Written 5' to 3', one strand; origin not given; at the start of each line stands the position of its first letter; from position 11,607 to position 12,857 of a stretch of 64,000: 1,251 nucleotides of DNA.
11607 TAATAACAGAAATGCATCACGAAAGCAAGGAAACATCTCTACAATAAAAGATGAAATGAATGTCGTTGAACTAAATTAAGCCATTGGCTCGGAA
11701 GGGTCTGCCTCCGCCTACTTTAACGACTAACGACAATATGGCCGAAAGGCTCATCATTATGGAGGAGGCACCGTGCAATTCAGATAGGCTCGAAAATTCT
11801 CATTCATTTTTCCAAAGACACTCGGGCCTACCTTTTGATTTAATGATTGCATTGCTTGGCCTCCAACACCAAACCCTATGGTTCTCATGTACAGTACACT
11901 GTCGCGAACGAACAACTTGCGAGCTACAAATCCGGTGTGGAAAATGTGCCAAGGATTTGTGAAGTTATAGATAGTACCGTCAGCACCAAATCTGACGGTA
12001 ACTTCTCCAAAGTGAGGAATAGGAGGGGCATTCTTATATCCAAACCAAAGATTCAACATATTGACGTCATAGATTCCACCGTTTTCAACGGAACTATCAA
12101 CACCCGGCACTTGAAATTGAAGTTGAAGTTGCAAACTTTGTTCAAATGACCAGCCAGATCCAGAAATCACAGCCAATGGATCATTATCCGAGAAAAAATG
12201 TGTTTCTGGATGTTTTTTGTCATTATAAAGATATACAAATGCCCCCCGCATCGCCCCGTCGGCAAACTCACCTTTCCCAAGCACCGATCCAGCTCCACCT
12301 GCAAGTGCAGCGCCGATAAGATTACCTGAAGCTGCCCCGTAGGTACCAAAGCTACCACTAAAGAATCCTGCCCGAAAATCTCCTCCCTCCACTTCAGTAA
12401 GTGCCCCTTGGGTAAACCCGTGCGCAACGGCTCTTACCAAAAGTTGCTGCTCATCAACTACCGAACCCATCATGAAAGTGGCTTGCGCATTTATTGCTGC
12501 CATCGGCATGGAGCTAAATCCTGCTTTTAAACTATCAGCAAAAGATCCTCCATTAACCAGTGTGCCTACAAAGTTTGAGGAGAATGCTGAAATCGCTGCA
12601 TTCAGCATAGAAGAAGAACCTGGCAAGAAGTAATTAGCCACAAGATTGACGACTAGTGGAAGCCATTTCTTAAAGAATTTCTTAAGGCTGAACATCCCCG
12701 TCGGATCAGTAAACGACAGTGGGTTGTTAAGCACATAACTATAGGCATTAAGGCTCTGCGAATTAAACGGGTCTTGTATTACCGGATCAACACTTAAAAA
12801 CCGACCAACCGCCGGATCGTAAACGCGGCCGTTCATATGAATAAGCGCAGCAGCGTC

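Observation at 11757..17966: Giant SpvB / FG-GAP / RHS polymorphic toxin with an unrecognised C-terminal domain and no adjacent immunity gene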

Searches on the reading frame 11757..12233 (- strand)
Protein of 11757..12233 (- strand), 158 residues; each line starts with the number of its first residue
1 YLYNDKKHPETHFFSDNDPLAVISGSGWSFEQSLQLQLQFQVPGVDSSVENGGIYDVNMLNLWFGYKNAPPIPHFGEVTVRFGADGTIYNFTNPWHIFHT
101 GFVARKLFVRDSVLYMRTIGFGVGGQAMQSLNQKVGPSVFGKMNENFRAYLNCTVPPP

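Call 9: find_homologous_proteins(query=window:11760-12212:-, max_evalue=0.01)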
Query seq(151 aa): 13 candidates shared short words with the query, none scored E <= 0.01.

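Call 20: search_protein_representatives(protein=window:11757-12233:-)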
Query: 158 residues. Proteins with E-value up to 0.001 (for the whole library): 29; up to 1e-10: 0; up to 1e-30: 0. The best 29 are listed.
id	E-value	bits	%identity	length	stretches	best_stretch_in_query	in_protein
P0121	1.1e-07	48.2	32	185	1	5-127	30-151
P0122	1.1e-07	48.1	32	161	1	23-153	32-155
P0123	8.2e-07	45.3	40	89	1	72-151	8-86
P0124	9.0e-07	45.2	29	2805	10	48-83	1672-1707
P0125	9.0e-07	45.2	38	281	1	39-152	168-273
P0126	2.4e-06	43.8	31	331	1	3-155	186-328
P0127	6.7e-06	42.3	31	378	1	26-151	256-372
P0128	7.0e-06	42.3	33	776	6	13-58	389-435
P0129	1.4e-05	41.3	32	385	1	5-154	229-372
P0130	1.5e-05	41.2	36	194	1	41-153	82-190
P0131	2.6e-05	40.4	28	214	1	5-157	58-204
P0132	3.3e-05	40.1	37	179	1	5-128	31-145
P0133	7.1e-05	39.0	36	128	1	86-151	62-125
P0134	1.2e-04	38.2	34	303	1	36-149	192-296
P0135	1.7e-04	37.8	31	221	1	36-147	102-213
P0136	1.8e-04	37.7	36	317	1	35-155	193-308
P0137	2.0e-04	37.6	34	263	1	33-151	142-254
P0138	2.1e-04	37.4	29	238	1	5-140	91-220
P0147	6.4e-04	35.9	30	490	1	5-151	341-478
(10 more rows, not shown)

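Call 26: search_protein_families(library=pfam, alignment_id=A1, max_evalue=1)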
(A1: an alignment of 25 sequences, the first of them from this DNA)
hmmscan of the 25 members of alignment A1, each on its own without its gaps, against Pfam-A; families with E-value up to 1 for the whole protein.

A. member 1, seq(153 aa): 0 families

B. families by the number of members that match (of 25 scanned): 6 families
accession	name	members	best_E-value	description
PF24156.1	DUF7407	1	0.015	Domain of unknown function (DUF7407)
PF25581.1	AsqO_C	1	0.022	AsqO-like, C-terminal domain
PF09617.15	Cas_GSU0053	1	0.04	CRISPR-associated protein GSU0053 (Cas_GSU0053)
PF21881.2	STIV_penton_2nd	1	0.084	A223 penton protein second domain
PF08674.15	AChE_tetra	1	0.15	Acetylcholinesterase tetramerisation domain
PF12678.13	zf-rbx1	1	0.28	RING-H2 zinc finger domain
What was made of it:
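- None of 25 family members hits a Pfam toxin family, even at E<=1 (call 26).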

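Call 27: search_solved_structures(query=A1, max_evalue=10)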
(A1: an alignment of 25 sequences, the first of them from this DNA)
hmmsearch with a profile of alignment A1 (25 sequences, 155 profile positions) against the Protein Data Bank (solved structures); distinct sequences matched with E-value up to 10: 3.
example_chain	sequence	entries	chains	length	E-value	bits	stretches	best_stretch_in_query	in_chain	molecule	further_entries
7awz_A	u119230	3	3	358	0.067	16.5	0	93-114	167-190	Scone-E | SconeE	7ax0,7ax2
7awy_A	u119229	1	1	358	0.1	15.9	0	93-114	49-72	Scone-R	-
8hl1_AEFG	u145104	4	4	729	0.8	13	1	82-149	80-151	Elongation factor 2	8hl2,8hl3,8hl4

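Call 28: find_homologous_proteins(query=A1, max_evalue=0.001)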
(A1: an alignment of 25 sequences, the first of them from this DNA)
Query A1 (25 sequences) (153 aa, profile of the alignment): 12 proteins with E <= 0.001 among 481 candidates.
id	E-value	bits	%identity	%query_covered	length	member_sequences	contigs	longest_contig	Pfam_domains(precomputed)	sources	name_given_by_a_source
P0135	1.4e-39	154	30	71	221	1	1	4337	-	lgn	-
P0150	3.6e-35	139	30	93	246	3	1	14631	-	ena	-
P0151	2.1e-34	137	27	76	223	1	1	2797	-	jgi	jgi:hypothetical protein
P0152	1.6e-33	134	27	93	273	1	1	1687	-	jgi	jgi:hypothetical protein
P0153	7.6e-32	128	25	50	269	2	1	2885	-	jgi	jgi:hypothetical protein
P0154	5.4e-28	116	28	76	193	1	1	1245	-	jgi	jgi:hypothetical protein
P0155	4.0e-26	110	25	79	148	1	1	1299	-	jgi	jgi:hypothetical protein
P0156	3.9e-20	90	27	75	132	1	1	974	-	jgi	-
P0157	5.3e-20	90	31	56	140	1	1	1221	-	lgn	-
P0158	1.9e-14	72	34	25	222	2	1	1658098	-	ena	-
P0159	4.4e-13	68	35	31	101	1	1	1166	-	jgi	jgi:hypothetical protein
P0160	1.2e-12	66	-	-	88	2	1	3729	-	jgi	jgi:hypothetical protein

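Call 38: predict_structure(alignment_id=A3)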
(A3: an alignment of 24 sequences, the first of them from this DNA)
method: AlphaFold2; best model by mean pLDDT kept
length: 153 residues; sequences in the alignment: 24
mean_pLDDT: 88.7   pTM: 0.83
mean pLDDT of the five models: 88.7, 88.5, 87.2, 87.2, 86.8
residues with pLDDT >= 90: 109; 70-90: 24; 50-70: 19; < 50: 1
segments of 3 or more residues with pLDDT < 50: none
pLDDT, mean of each block of 10 residues (from residue 1): 78 92 91 95 97 71 68 97 97 95 97 95 89 93 86 56
secondary structure, 60 per line:
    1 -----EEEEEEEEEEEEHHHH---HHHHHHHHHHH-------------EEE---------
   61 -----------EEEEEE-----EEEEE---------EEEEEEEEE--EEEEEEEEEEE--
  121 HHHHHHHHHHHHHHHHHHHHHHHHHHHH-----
elements in order: E6-17 H18-21 H25-35 E49-51 E72-77 E83-87 E97-105 E108-118 H121-148

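Call 42: find_encoding_contigs(protein=P0150, flank=6000, max_places=3)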
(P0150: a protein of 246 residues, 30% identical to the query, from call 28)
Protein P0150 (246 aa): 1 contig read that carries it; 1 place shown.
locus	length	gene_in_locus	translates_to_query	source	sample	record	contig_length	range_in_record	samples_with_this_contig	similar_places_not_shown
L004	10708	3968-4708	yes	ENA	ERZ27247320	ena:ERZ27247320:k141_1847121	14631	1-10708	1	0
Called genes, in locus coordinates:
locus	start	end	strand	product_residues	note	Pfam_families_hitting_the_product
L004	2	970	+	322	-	?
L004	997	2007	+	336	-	-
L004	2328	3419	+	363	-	PF25023:TEN_YD-shell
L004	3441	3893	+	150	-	-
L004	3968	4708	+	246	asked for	-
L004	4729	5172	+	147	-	-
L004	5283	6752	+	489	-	PF25023:TEN_YD-shell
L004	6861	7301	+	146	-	-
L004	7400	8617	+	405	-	-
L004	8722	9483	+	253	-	-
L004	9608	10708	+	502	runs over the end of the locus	PF25023:TEN_YD-shell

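Call 43: find_encoding_contigs(protein=P0158, flank=6000, max_places=2)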
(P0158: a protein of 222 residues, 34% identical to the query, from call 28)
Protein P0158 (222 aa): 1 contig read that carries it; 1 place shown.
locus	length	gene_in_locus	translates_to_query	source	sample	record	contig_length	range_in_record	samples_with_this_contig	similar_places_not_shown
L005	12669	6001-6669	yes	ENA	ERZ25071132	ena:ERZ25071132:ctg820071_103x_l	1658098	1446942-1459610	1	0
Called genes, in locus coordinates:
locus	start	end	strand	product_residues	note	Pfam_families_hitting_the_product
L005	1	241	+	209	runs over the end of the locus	-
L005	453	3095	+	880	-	PF05593:RHS_repeat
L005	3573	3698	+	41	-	-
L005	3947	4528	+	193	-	-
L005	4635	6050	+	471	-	PF25023:TEN_YD-shell (faint)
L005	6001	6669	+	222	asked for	-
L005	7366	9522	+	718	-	PF05593:RHS_repeat (faint), PF25023:TEN_YD-shell (faint)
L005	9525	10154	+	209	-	-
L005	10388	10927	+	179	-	-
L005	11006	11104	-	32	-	-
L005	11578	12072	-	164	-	PF06689:zf-C4_ClpX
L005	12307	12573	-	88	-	PF05016:ParE_toxin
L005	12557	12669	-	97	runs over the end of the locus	PF05509:TraY (weak)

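Call 88: fold_search(model_id=the predicted structure, library=pdb)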
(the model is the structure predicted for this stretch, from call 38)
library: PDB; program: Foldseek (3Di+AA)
matches with E <= 10: 1379; with E <= 0.001: 86
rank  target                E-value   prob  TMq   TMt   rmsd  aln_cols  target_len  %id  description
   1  3nef_B                8.8e-05  1.00  0.59  0.52   5.5       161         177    9  High-resolution pyrabactin-bound PYL1 structure (released 2010-06-16)
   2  3kl1_B                9.4e-05  1.00  0.54  0.49   6.0       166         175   10  Crystal structure of abscisic acid receptor PYL2 at 1.55 A (released 2010-11-10)
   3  7mwn_A                9.9e-05  1.00  0.53  0.47   6.2       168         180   11  An engineered PYL2-based WIN 55,212-2 synthetic cannabinoid sensor with a stabilized HAB1 variant (released 2022-06-01)
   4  3rt0_D                1.2e-04  1.00  0.54  0.53   5.5       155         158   12  Crystal structure of PYL10-HAB1 complex in the absence of abscisic acid (ABA) (released 2011-06-22)
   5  5jo1_A                1.3e-04  1.00  0.50  0.43   7.6       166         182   10  Crystal structure of phaseic acid-bound abscisic acid receptor PYL3 in complex with type 2C protein phosphatase HAB1 (released 2016-09-07)
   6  6v8s_J                1.3e-04  1.00  0.46  0.47   5.9       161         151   10  Crystal structure of Ara h 8.0201 (released 2020-12-16)
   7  7z1s                  1.7e-04  1.00  0.56  0.47   5.5       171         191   11  X-ray crystal structure of SLPYL1-NIO complex (released 2022-07-13)
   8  6v8h_G                1.7e-04  1.00  0.51  0.52   6.1       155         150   10  Crystal structure of Ara h 8.0201 (released 2020-12-16)
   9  2k5g_MODEL_1_A        1.7e-04  1.00  0.50  0.43   7.2       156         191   10  Solution NMR structure of protein encoded by gene BPP1335 from Bordetella parapertussis: Northeast Structural  (released 2008-09-02)
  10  3jrs_C                2.0e-04  1.00  0.55  0.53   5.6       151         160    9  Crystal structure of (+)-ABA-bound PYL1 (released 2009-11-03)
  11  3nmn_C                2.0e-04  1.00  0.53  0.49   5.9       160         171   10  Crystal structure of pyrabactin-bound abscisic acid receptor PYL1 in complex with type 2C protein phosphatase ABI1 (released 2010-08-25)
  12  5ur5                  2.2e-04  1.00  0.57  0.51   6.0       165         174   10  PYR1 bound to the rationally designed agonist 4m (released 2017-11-29)
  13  4oic_A                2.2e-04  1.00  0.54  0.47   6.4       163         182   11  Crystal structrual of a soluble protein (released 2015-01-21)
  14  5mob                  2.2e-04  1.00  0.48  0.41   6.2       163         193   11  ABA RECEPTOR FROM TOMATO, SlPYL1 (released 2017-08-02)
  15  3kdi                  2.3e-04  1.00  0.53  0.47   6.1       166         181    9  Structure of (+)-ABA bound PYL2 (released 2009-11-10)
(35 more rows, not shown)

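Call 95: list_cluster_members(proteins=[P0132, P0137, P0121, P0130, P0138, P0147, P0127, P0125, P0129, P0136])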
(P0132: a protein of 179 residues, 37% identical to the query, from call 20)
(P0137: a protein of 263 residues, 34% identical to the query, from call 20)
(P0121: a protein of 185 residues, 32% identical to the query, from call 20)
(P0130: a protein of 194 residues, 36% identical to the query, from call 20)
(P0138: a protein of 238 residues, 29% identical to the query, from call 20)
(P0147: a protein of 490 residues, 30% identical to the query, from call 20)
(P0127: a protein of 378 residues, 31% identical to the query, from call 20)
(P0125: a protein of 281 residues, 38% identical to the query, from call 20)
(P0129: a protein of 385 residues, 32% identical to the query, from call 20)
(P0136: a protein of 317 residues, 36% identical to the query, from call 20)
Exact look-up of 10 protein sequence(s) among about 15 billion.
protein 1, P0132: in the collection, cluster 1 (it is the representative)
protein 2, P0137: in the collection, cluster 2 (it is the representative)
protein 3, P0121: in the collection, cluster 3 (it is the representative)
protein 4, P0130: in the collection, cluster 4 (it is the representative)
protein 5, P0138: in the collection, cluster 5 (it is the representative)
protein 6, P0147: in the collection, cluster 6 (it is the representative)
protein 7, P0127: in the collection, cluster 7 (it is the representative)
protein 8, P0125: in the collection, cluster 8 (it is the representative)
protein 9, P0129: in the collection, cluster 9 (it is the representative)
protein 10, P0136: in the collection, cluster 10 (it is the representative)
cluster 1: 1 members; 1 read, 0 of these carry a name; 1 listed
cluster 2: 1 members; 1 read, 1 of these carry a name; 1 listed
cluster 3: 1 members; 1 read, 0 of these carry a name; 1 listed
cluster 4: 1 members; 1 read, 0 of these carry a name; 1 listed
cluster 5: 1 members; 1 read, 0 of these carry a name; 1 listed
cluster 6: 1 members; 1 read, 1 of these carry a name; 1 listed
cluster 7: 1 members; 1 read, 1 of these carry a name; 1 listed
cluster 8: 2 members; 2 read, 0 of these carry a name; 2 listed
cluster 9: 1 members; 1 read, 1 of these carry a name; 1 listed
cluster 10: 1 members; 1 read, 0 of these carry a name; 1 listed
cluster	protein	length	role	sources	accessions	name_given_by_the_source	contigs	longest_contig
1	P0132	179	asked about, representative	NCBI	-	-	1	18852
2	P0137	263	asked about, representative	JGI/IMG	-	hypothetical protein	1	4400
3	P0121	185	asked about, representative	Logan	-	-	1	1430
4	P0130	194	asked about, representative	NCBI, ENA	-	-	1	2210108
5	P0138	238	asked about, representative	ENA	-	-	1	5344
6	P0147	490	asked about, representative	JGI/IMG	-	RHS repeat-associated protein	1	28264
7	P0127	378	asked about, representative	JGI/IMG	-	hypothetical protein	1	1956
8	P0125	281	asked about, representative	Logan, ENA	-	-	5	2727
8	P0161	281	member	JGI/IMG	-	-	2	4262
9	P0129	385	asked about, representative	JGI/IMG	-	hypothetical protein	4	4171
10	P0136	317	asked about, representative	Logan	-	-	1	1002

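Call 96: search_dna_similar(query=window:11760-12218:-, collection=plasmids, mode=protein, max_evalue=0.01, max_rows=15)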
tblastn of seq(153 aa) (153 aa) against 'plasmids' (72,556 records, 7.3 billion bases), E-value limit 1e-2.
No match.

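Call 97: search_dna_similar(query=P0132, collection=plasmids, mode=protein, max_evalue=0.01, max_rows=15)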
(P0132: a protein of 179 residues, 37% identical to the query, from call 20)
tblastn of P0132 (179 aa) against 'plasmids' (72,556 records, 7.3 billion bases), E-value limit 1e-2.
No match.

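Call 101: find_encoding_contigs(protein=P0135, flank=3000, max_places=2)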
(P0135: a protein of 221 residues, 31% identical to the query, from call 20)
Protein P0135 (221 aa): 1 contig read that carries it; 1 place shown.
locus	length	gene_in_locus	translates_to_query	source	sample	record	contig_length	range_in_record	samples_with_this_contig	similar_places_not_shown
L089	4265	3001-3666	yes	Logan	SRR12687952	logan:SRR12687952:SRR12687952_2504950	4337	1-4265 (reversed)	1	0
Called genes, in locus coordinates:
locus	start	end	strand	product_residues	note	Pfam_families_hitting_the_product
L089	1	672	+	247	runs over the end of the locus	?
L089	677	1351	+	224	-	PF13174:TPR_6 (faint), PF00515:TPR_1 (weak), PF07719:TPR_2 (weak)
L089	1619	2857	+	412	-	PF01548:DEDD_Tnp_IS110, PF02371:Transposase_20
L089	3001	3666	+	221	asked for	-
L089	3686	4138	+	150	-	-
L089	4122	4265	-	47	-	?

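Call 102: find_encoding_contigs(protein=P0153, flank=3000, max_places=2)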
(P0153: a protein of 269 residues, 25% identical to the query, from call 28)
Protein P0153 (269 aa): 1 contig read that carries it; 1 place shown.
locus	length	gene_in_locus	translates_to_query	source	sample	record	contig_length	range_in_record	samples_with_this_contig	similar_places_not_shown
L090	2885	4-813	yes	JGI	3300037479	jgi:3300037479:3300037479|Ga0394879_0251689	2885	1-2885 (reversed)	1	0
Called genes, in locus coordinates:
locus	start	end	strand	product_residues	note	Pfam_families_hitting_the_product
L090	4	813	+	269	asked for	-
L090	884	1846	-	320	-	PF13737:DDE_Tnp_1_5, PF01609:DDE_Tnp_1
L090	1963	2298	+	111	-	-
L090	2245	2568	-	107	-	-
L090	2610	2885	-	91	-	?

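Call 103: find_encoding_contigs(protein=P0151, flank=3000, max_places=2)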
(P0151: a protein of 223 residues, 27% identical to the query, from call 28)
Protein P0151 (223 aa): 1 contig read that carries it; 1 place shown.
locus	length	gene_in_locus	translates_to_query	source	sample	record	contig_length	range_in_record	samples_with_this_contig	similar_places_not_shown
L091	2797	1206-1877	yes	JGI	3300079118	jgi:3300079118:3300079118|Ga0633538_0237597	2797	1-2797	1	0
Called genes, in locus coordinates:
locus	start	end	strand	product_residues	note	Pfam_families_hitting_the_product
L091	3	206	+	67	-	?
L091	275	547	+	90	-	-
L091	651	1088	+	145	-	PF25023:TEN_YD-shell (faint), PF05593:RHS_repeat (weak)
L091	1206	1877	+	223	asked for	-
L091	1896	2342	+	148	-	-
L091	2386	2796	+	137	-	?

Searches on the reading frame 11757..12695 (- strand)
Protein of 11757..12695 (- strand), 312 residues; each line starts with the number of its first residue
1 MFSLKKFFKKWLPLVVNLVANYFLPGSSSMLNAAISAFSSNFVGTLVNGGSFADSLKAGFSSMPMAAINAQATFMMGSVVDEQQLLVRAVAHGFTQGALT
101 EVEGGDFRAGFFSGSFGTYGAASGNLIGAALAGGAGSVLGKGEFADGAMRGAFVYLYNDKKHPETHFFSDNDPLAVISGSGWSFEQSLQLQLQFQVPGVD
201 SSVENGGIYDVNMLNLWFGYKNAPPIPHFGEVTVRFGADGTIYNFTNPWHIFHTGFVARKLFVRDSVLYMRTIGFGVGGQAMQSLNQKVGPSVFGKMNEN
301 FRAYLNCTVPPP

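Call 6: search_protein_families(library=pfam, proteins=[window:11757-12695:-], max_evalue=0.01)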
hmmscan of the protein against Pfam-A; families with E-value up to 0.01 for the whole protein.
window:11757-12695:- (312 aa): 1 family
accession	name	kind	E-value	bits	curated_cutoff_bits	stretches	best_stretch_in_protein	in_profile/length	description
PF04830.18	DUF637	-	1.4e-06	28.6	26.6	1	30-111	84-165/168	Possible hemagglutinin (DUF637)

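Call 7: search_protein_families(library=ncbifam, proteins=[window:11757-12695:-], max_evalue=0.01)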
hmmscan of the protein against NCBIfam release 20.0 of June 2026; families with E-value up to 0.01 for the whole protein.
window:11757-12695:- (312 aa): 0 families

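Call 64: find_related_loci(query=window:11757-12695:-, collection=metagenome_contigs, flank=6000)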
Query window:11757-12695:- (312 aa) in metagenome_contigs; peptide patterns used: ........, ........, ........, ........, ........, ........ (x = any residue, [..] = any of these).
281 stretches matched a pattern, but none encodes a relative of the query by tblastn (E <= 1e-3).
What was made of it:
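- Tried and rejected: The metagenome scan with the 312-aa tail found none either (call 64).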

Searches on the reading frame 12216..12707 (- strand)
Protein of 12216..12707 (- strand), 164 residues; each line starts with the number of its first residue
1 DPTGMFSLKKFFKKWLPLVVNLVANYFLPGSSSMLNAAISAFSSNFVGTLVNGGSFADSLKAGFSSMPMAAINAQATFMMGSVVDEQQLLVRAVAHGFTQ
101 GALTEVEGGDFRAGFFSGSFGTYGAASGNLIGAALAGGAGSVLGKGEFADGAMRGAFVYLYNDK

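Call 71: search_protein_families(library=pfam, alignment_id=A5, max_evalue=0.01)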
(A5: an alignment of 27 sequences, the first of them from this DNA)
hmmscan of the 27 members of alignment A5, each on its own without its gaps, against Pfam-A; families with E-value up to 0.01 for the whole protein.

A. member 1, seq(164 aa): 1 family
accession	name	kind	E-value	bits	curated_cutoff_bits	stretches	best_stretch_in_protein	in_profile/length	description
PF04830.18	DUF637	-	3.5e-07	30.6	26.6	1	34-115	84-165/168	Possible hemagglutinin (DUF637)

B. families by the number of members that match (of 27 scanned): 1 family
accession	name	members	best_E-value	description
PF04830.18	DUF637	16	3.3e-07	Possible hemagglutinin (DUF637)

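Call 78: predict_structure(alignment_id=A5)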
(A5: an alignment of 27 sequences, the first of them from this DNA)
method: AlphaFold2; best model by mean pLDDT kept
length: 164 residues; sequences in the alignment: 27
mean_pLDDT: 85.7   pTM: 0.72
mean pLDDT of the five models: 85.7, 85.6, 83.4, 80.8, 80.5
residues with pLDDT >= 90: 70; 70-90: 79; 50-70: 13; < 50: 2
segments of 3 or more residues with pLDDT < 50: none
pLDDT, mean of each block of 10 residues (from residue 1): 67 74 66 76 81 88 87 88 89 95 94 96 92 96 94 90 82
secondary structure, 60 per line:
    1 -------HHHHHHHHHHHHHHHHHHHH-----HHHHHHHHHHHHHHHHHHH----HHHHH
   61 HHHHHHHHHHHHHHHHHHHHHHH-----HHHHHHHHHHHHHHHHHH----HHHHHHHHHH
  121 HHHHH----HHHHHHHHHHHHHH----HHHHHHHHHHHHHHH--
elements in order: H8-27 H33-51 H56-83 H89-106 H111-125 H130-143 H148-162
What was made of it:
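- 12219..12692 (-): Pre-toxin module (residues 1759-1916): Gly/Ala/Ser-rich, DUF637/PT637-like, predicted 7-helix bundle. It is the constant part of the cargo and ends in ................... AF2 pLDDT 85.7 (call 78).
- On DUF637 / PT637 pre-toxin domain: Seven predicted helices (call 78).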
